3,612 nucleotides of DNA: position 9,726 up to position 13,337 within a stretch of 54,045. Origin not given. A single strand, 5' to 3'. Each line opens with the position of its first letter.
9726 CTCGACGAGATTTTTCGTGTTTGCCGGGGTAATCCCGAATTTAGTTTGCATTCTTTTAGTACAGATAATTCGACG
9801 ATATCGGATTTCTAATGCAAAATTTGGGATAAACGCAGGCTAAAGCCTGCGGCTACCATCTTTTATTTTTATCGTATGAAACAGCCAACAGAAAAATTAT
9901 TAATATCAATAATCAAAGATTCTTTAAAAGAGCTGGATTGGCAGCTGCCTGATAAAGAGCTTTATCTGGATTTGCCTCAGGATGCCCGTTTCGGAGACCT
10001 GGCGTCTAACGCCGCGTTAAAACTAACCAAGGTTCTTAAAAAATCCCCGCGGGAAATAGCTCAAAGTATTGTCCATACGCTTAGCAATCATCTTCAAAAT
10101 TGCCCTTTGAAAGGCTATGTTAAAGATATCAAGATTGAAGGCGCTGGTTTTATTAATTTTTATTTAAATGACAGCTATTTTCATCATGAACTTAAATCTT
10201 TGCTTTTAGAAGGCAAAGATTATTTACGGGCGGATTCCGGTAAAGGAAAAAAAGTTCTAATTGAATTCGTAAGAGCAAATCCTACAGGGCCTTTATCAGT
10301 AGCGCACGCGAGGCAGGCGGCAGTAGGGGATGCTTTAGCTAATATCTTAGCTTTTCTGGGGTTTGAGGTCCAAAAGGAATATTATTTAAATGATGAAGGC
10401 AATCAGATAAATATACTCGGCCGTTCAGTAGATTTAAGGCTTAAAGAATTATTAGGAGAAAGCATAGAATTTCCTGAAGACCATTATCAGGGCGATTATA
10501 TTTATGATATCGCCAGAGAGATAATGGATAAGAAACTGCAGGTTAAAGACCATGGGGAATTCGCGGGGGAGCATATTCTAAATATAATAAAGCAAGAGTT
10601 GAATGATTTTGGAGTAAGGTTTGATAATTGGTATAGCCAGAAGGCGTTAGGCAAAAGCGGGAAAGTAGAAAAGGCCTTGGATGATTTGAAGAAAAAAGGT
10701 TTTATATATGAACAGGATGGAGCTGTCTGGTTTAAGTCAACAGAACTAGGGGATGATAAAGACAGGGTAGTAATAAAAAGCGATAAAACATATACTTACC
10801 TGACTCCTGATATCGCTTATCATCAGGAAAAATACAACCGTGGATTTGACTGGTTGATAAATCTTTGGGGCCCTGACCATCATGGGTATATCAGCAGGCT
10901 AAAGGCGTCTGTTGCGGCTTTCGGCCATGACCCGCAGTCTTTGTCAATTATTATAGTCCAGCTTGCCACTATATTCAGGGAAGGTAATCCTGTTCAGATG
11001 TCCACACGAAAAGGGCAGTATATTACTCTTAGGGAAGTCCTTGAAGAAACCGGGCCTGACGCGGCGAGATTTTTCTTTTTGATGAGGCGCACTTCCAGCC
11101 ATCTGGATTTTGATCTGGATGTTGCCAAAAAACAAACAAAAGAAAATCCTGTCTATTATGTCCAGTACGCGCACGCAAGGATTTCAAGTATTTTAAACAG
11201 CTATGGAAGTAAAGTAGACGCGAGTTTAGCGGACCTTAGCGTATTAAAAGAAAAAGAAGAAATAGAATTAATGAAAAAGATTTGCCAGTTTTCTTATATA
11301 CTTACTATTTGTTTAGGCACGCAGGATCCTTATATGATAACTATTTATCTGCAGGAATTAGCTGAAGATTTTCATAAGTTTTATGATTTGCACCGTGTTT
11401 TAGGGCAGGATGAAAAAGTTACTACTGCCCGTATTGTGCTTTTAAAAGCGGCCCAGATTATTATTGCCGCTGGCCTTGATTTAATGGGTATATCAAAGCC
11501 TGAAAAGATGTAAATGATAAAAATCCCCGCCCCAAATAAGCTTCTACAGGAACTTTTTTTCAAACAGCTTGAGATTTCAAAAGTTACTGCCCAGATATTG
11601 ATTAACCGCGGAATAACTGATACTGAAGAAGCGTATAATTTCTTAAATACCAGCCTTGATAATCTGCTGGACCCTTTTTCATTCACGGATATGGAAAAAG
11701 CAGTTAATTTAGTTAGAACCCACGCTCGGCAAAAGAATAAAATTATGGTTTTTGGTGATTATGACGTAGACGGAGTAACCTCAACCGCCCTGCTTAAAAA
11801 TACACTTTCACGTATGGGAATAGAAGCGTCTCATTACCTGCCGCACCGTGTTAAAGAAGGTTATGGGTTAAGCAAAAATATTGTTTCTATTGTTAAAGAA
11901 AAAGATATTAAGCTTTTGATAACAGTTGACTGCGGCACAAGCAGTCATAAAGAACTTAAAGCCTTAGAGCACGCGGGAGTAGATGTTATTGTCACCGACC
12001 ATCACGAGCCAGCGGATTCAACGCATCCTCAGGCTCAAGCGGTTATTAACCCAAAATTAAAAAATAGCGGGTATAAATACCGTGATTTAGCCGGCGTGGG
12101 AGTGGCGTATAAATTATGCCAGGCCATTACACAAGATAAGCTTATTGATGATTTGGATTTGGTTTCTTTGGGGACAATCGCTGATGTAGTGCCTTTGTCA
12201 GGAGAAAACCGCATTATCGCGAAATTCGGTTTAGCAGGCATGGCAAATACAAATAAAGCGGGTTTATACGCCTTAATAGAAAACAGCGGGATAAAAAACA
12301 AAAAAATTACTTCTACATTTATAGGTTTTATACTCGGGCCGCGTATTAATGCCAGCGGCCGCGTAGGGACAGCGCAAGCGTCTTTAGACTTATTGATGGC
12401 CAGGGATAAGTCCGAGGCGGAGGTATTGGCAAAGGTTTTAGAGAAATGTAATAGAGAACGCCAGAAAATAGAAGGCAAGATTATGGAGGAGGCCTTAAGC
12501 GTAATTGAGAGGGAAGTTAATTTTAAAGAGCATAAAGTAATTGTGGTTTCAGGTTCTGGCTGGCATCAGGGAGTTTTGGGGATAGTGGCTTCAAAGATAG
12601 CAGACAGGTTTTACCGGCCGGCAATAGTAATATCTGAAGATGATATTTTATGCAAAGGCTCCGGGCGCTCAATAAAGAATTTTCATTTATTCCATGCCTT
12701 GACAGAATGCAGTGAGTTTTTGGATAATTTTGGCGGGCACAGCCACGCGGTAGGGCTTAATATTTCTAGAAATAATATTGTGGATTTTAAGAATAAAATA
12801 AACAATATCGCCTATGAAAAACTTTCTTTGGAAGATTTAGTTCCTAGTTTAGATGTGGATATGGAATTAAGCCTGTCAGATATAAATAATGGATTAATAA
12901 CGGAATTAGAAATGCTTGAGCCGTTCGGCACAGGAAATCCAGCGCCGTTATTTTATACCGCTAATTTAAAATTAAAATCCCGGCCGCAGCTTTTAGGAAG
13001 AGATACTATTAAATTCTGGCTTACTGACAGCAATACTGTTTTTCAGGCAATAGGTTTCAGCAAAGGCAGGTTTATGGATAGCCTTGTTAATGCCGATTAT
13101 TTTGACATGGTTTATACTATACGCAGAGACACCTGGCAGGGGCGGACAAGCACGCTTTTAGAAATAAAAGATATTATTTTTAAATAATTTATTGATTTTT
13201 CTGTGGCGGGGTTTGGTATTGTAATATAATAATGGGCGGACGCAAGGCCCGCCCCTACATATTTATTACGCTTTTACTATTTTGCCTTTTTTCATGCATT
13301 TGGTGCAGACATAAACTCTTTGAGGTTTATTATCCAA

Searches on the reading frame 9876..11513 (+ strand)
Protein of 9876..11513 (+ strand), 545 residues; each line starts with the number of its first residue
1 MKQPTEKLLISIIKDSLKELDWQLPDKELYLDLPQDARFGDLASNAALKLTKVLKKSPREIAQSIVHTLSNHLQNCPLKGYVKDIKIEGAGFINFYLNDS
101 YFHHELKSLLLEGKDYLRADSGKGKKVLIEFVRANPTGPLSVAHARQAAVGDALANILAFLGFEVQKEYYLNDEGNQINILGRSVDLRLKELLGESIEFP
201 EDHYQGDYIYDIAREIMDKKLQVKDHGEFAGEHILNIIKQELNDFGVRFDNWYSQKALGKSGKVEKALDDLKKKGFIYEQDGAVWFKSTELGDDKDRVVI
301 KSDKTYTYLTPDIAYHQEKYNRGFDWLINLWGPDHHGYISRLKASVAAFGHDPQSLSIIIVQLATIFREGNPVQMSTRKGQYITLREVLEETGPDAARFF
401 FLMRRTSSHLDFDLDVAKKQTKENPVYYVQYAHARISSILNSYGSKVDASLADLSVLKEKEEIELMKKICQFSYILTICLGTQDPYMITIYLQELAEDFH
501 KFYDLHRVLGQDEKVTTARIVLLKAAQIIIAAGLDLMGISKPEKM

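Call 68: search_protein_families(library=pfam, proteins=[window:9876-11513:+], max_evalue=0.00001)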
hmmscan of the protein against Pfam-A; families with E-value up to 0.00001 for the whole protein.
window:9876-11513:+ (545 aa): 4 families
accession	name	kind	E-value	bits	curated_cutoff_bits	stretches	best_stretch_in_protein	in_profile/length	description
PF05746.21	DALR_1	-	8.9e-32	110.1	22.3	1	429-545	1-117/117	DALR anticodon binding domain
PF00750.26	tRNA-synt_1d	-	3.3e-27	95.8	23.3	1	106-393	2-299/349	tRNA synthetases class I (R), catalytic domain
PF03485.21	Arg_tRNA_synt_N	-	1.8e-18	67.4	21.5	1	9-97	3-85/85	Arginyl tRNA synthetase N terminal domain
PF09334.17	tRNA-synt_1g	-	3.2e-06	26.6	20.1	0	374-424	327-376/391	tRNA synthetases class I (M)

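Call 69: find_homologous_proteins(query=window:9876-11513:+, max_evalue=1e-100)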
Query window:9876-11513:+ (545 aa): 7965 proteins with E <= 1e-100 among 8000 candidates; the best 120 are listed.
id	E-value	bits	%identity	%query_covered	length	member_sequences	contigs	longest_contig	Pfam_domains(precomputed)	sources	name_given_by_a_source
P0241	0.0e+0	1228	100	100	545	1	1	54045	PF09334.18,PF05746.22,PF00750.26,PF03485.22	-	-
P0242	0.0e+0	1134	92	100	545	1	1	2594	PF09334.18,PF05746.22,PF00750.26,PF03485.22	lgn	-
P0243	0.0e+0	1104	90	100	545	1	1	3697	PF09334.18,PF05746.22,PF00750.26,PF03485.22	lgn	-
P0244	1.1e-268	911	72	100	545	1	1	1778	PF05746.22,PF00750.26,PF03485.22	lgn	-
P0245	8.9e-267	904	72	100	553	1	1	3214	PF09334.18,PF05746.22,PF00750.26,PF03485.22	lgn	-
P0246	2.9e-265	899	73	99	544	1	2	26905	PF09334.18,PF05746.22,PF00750.26,PF03485.22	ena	-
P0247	3.1e-265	899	73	99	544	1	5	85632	PF09334.18,PF05746.22,PF00750.26,PF03485.22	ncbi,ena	-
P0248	6.2e-265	898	73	99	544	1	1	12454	PF09334.18,PF05746.22,PF00750.26,PF03485.22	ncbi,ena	-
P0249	1.1e-264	897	72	99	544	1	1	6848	PF09334.18,PF05746.22,PF00750.26,PF03485.22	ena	-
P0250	8.9e-264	894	70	100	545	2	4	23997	PF05746.22,PF00750.26,PF03485.22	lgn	-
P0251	3.8e-263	892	71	100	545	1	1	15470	PF05746.22,PF00750.26,PF03485.22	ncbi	-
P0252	1.1e-262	891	72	99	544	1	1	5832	PF09334.18,PF05746.22,PF00750.26,PF03485.22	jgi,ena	-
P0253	7.5e-262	888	70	100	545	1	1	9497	PF09334.18,PF05746.22,PF00750.26,PF03485.22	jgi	jgi:arginyl-tRNA synthetase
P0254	9.0e-261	884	71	99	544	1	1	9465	PF05746.22,PF00750.26,PF03485.22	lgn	-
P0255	3.7e-259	879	71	100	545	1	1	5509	PF09334.18,PF05746.22,PF00750.26,PF03485.22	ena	-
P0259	6.2e-257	872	72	97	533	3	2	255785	PF05746.22,PF00750.26,PF03485.22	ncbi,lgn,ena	-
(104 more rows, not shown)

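Call 70: find_encoding_contigs(protein=P0259, flank=10000, max_places=2)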
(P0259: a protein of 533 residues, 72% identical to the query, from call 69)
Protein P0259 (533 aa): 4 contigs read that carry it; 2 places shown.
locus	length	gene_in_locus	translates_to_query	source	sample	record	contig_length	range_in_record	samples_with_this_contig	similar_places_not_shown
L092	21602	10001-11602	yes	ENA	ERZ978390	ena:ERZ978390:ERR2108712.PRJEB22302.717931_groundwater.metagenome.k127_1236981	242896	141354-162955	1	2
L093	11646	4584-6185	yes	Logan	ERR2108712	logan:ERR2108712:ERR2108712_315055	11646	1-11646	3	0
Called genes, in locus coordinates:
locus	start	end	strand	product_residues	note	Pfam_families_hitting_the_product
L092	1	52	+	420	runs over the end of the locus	PF00275:EPSP_synthase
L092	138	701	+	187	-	PF00117:GATase, PF07722:Peptidase_C26 (weak)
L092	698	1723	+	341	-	PF02885:Glycos_trans_3N, PF00591:Glycos_transf_3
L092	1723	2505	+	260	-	PF00218:IGPS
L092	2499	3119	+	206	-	PF00697:PRAI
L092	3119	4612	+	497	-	PF13231:PMT_2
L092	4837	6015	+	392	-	PF00291:PALP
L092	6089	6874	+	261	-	PF00290:Trp_syntA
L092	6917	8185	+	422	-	PF00675:Peptidase_M16, PF05193:Peptidase_M16_C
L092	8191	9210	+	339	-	PF01595:CNNM, PF00571:CBS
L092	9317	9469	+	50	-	PF18930:DUF5679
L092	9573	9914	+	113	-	PF02410:RsfS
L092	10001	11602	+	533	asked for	PF03485:Arg_tRNA_synt_N, PF00750:tRNA-synt_1d, PF05746:DALR_1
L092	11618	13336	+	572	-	PF01368:DHH, PF02272:DHHA1, PF17768:RecJ_OB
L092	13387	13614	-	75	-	PF00830:Ribosomal_L28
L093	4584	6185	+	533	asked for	PF03485:Arg_tRNA_synt_N, PF00750:tRNA-synt_1d, PF05746:DALR_1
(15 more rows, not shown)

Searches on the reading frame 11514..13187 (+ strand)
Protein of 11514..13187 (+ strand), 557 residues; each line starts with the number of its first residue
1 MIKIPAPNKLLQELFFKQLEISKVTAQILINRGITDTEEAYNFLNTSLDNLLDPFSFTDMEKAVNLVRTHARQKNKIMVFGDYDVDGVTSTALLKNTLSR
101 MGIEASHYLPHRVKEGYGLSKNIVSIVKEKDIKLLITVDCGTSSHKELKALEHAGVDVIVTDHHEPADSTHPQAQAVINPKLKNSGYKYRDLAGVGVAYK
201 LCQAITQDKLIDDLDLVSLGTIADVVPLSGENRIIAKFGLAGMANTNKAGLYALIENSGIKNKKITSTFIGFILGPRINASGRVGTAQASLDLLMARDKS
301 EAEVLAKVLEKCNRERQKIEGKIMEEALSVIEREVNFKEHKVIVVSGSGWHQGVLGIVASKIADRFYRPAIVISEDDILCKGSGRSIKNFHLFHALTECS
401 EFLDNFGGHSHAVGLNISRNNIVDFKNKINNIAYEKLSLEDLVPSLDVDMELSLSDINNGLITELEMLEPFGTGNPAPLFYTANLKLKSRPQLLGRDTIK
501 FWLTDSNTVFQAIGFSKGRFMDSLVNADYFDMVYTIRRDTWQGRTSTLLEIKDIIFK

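Call 68: search_protein_families(library=pfam, proteins=[window:11514-13187:+], max_evalue=0.00001)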
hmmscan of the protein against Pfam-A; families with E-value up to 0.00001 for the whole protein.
window:11514-13187:+ (557 aa): 3 families
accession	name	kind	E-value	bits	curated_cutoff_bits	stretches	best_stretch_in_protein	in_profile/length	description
PF17768.7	RecJ_OB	-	5e-26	91.3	27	1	448-553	1-107/107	RecJ OB domain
PF01368.27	DHH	-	1.9e-25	90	28.1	1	76-219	1-123/125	DHH family, N-terminal domain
PF02272.25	DHHA1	-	1.6e-14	54.6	25.9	1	341-432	3-99/102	DHHA1 domain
